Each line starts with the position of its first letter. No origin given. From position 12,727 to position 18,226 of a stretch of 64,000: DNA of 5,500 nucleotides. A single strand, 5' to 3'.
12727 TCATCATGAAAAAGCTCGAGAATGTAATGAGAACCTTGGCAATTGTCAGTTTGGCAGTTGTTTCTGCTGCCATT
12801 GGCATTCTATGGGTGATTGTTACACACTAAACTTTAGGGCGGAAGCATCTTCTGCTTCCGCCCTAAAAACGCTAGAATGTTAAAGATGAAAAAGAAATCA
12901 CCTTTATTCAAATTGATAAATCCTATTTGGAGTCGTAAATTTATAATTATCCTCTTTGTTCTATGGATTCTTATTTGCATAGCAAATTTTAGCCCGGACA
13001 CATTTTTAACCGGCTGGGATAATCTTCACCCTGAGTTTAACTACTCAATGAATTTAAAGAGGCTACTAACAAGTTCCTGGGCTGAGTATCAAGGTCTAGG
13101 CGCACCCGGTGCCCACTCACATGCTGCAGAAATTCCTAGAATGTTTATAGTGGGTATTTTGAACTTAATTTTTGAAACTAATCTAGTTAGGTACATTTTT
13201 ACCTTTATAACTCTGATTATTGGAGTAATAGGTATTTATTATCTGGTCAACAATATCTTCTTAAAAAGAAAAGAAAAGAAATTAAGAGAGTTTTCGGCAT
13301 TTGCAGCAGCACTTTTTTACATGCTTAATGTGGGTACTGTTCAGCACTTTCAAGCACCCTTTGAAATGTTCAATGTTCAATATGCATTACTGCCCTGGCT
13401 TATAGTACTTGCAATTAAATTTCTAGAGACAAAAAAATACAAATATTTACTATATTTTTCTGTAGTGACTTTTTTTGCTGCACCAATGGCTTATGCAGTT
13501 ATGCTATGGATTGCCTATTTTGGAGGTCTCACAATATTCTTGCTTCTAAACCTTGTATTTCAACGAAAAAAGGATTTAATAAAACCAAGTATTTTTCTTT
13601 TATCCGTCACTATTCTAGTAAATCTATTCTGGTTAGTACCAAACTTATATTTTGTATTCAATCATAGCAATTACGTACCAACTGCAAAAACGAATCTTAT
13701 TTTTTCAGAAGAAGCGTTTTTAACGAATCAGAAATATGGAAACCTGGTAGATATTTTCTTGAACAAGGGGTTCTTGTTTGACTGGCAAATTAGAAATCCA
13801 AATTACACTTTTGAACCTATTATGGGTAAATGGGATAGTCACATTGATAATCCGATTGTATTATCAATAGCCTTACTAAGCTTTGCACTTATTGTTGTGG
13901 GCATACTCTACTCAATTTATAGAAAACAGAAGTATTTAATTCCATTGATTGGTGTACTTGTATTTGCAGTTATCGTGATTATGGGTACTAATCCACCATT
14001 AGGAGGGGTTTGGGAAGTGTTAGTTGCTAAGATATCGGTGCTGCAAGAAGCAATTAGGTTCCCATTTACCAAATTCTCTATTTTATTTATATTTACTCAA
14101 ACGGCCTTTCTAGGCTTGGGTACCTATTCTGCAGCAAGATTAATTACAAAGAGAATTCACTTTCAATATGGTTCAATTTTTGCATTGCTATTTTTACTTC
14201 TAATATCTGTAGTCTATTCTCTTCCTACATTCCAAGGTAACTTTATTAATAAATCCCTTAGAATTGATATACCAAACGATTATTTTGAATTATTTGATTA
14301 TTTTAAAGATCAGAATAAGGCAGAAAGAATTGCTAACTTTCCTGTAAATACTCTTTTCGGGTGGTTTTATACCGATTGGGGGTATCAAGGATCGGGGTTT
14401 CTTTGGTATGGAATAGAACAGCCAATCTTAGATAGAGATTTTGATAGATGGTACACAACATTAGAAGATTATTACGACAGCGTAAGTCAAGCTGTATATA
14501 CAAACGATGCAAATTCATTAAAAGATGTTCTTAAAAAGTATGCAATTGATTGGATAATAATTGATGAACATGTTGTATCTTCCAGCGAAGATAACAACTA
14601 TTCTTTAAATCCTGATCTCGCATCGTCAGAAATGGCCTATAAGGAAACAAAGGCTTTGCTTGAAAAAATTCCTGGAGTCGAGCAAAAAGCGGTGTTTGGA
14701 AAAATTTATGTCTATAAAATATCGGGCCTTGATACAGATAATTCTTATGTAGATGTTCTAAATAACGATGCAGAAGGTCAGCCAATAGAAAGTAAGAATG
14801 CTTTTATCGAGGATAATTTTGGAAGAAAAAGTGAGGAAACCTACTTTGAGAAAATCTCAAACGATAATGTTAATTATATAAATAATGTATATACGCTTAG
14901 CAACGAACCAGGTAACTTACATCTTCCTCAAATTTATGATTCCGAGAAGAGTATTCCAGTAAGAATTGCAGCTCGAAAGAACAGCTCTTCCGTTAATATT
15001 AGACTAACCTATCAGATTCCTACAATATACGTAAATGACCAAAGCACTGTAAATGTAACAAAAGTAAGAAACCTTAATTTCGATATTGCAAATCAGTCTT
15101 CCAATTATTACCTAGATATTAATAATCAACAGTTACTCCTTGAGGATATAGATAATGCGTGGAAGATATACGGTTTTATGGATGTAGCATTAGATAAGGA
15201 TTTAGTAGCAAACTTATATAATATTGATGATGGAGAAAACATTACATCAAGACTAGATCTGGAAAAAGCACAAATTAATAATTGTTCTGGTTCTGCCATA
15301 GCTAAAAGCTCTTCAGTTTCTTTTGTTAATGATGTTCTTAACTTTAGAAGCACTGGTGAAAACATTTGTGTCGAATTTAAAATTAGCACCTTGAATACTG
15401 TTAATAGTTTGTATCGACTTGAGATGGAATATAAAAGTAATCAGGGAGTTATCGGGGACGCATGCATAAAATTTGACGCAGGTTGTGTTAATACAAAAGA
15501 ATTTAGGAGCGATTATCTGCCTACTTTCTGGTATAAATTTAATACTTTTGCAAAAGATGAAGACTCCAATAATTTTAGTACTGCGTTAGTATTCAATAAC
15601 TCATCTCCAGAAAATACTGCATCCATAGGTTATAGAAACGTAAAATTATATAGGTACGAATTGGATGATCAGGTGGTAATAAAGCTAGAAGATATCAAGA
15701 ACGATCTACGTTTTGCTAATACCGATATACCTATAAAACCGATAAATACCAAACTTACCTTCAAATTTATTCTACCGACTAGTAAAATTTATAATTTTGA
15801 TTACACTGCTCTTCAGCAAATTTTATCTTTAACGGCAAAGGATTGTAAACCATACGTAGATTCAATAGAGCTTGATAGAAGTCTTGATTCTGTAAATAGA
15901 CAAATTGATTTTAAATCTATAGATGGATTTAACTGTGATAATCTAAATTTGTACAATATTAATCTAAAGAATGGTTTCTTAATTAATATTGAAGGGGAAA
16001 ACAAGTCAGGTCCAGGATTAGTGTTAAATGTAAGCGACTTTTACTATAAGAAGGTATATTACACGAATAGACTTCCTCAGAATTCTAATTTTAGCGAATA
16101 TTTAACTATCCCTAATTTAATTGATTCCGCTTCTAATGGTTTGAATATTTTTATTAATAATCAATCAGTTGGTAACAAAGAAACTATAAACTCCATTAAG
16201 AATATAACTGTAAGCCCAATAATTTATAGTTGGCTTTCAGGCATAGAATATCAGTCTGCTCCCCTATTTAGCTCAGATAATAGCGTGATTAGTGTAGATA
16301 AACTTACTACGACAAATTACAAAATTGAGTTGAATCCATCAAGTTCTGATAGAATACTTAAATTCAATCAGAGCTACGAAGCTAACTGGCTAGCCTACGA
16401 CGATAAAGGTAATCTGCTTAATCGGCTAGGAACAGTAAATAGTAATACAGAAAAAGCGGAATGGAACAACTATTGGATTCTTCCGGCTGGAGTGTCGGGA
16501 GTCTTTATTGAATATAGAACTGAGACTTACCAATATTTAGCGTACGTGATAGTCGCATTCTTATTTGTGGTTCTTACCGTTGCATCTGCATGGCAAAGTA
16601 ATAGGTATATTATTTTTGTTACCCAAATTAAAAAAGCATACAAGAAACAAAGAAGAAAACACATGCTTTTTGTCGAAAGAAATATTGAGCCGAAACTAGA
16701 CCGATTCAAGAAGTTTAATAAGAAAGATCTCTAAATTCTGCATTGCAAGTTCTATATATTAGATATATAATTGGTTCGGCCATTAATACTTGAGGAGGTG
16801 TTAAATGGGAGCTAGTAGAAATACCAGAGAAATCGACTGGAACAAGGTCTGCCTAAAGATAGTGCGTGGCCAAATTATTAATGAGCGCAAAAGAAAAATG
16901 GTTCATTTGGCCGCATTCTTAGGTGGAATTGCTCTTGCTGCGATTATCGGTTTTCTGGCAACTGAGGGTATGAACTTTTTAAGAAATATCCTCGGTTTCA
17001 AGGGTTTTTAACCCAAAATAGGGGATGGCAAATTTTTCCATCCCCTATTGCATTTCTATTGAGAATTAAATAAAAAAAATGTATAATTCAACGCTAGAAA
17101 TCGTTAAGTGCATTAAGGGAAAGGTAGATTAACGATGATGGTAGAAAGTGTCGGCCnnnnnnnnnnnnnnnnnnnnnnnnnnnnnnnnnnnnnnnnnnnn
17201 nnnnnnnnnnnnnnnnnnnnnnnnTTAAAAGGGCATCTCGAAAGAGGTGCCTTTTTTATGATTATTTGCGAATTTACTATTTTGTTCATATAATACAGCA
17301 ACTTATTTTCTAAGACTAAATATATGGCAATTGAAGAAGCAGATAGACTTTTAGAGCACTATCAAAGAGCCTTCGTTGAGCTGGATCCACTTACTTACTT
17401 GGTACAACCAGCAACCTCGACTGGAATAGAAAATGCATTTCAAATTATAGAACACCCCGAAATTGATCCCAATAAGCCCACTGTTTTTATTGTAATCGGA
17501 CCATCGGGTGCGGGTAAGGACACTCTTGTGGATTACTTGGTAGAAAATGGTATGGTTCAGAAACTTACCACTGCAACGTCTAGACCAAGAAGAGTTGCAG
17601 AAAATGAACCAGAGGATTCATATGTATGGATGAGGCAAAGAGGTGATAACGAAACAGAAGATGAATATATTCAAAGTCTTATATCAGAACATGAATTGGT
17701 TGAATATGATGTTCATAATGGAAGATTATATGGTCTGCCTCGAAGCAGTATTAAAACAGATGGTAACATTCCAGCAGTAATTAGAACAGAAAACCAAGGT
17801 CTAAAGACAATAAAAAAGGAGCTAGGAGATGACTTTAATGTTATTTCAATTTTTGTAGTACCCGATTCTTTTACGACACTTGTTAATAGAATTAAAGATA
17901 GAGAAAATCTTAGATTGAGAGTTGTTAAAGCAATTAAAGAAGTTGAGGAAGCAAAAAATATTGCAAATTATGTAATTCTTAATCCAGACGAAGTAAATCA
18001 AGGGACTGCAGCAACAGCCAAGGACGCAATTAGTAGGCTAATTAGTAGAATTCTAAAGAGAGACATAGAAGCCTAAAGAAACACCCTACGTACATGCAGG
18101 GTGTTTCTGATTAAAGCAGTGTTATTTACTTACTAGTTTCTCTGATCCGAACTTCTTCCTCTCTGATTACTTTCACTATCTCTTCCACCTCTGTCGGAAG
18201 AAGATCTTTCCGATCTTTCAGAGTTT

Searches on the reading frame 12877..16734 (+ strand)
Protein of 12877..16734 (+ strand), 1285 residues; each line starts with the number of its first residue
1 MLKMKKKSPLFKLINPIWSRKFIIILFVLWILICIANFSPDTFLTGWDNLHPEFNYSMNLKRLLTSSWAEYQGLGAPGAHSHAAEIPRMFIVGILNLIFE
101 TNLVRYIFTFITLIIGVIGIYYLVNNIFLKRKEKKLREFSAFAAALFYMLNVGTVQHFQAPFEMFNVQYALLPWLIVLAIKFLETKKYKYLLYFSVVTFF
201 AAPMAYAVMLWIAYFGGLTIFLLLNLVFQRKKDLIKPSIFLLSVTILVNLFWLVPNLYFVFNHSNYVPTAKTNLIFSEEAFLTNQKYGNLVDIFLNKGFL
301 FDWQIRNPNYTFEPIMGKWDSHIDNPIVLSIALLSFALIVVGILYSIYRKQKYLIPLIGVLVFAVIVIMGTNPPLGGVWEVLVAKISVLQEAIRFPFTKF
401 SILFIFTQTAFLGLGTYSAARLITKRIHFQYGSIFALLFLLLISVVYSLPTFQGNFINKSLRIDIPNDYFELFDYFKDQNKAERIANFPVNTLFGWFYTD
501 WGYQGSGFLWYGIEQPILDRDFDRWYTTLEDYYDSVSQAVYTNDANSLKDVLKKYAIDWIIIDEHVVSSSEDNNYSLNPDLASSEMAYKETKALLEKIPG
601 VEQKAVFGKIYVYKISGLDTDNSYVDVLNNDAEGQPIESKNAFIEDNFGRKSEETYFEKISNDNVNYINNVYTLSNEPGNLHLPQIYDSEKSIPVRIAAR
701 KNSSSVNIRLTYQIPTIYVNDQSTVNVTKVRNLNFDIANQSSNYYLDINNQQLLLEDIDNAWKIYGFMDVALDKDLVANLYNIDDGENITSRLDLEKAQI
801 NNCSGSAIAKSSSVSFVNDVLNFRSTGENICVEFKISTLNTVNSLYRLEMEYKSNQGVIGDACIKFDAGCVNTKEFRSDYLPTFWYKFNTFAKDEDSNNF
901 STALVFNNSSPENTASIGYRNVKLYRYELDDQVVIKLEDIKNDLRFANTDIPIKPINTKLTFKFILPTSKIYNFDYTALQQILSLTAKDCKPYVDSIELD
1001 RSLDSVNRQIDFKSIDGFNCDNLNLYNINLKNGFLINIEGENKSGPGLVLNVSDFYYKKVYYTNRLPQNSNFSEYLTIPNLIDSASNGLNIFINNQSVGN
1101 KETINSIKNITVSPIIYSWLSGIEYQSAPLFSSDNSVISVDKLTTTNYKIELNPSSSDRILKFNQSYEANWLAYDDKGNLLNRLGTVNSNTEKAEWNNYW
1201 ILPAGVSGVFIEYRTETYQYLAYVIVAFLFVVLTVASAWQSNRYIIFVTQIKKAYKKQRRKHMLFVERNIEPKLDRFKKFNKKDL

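Call 67: search_protein_families(library=pfam, proteins=[window:12877-16734:+], max_evalue=0.00001)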
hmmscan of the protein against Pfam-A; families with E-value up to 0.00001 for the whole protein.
window:12877-16734:+ (1285 aa): 0 families

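Call 68: search_solved_structures(query=window:12877-16731:+, max_evalue=1)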
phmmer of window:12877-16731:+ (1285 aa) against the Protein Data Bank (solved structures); distinct sequences matched with E-value up to 1: 2.
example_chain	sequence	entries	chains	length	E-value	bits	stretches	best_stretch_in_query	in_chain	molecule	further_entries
6w98_A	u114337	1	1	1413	0.45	11.2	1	1107-1210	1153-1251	F5/8 type C domain-containing protein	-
6wbx_A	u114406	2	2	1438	0.46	11.1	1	1107-1210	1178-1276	DUF3367 domain-containing protein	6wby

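Call 69: search_protein_families(library=ncbifam, proteins=[window:12877-16731:+], max_evalue=0.01)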
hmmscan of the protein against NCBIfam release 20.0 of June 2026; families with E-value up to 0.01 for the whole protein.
window:12877-16731:+ (1285 aa): 0 families

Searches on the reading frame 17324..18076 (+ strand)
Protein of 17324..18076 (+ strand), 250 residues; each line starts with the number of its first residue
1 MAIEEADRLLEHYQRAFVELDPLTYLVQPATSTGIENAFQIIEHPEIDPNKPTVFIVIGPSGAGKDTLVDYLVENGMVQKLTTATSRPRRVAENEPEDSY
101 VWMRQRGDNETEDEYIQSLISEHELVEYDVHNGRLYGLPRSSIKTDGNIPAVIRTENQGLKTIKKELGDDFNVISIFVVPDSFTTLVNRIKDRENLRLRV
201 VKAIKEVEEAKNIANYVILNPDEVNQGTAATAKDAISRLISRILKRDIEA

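Call 67: search_protein_families(library=pfam, proteins=[window:17324-18076:+], max_evalue=0.00001)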
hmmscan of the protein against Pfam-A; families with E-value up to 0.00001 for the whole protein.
window:17324-18076:+ (250 aa): 1 family
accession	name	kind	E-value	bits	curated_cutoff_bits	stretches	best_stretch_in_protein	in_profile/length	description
PF00625.27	Guanylate_kin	-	1.7e-11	44.6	25.2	1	54-226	4-170/182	Guanylate kinase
